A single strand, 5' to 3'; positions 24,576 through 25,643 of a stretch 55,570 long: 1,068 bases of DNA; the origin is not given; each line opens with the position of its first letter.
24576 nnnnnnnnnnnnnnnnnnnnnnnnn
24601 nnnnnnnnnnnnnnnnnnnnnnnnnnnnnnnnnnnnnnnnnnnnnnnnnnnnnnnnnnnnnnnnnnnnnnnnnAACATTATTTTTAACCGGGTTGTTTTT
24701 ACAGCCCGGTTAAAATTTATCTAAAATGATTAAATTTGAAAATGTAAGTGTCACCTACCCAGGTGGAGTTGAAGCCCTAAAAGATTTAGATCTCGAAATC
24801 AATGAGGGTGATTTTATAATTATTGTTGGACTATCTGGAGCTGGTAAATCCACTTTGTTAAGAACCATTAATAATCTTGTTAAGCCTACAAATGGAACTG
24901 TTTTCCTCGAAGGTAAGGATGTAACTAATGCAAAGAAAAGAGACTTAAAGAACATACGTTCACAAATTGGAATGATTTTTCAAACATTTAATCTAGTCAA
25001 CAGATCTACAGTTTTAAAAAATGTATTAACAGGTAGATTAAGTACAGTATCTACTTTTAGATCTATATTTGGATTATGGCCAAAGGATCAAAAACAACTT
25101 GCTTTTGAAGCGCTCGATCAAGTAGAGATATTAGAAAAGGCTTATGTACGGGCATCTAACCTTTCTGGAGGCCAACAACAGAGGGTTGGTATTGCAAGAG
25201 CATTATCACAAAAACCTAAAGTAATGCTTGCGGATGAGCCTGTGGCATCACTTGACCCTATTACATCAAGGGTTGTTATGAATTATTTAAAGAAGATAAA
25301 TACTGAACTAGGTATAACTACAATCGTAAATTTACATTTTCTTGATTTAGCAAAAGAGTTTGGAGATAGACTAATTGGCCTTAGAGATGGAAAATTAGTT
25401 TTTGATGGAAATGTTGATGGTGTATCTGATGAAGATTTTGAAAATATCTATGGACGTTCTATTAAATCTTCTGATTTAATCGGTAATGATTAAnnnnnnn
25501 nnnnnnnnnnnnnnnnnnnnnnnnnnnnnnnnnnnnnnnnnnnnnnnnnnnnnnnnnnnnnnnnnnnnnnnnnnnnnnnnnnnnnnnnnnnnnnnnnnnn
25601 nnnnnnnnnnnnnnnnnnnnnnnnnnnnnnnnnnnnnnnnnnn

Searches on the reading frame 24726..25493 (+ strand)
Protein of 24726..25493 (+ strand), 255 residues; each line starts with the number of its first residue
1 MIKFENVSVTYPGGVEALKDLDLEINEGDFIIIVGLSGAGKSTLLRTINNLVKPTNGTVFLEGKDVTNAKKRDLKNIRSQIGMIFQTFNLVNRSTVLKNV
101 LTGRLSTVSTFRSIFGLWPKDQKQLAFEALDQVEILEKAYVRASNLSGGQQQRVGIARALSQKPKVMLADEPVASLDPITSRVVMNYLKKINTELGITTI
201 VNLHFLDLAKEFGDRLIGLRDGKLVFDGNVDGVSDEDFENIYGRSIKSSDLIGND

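Call 9: search_protein_families(library=pfam, proteins=[window:24726-25493:+], max_evalue=0.001)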
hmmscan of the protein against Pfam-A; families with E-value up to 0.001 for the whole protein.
window:24726-25493:+ (255 aa): 6 families
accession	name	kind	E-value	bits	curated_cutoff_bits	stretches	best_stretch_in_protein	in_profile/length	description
PF00005.33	ABC_tran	-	2.2e-36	125.9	25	1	18-174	1-137/137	ABC transporter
PF13304.12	AAA_21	-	4.1e-05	24.2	27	0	30-51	1-22/304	AAA domain, putative AbiEii toxin, Type IV TA system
PF13191.12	AAA_16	-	7.2e-05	23.8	32.6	1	25-68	19-63/167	AAA ATPase domain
PF13401.12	AAA_22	-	0.00014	22.6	27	1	28-82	5-59/130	AAA domain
PF02463.25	SMC_N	-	0.00014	21.8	40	1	29-194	25-189/220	RecF/RecN/SMC N terminal domain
PF13555.12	AAA_29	-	0.0002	21.5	27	1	22-56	16-50/61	P-loop containing region of AAA domain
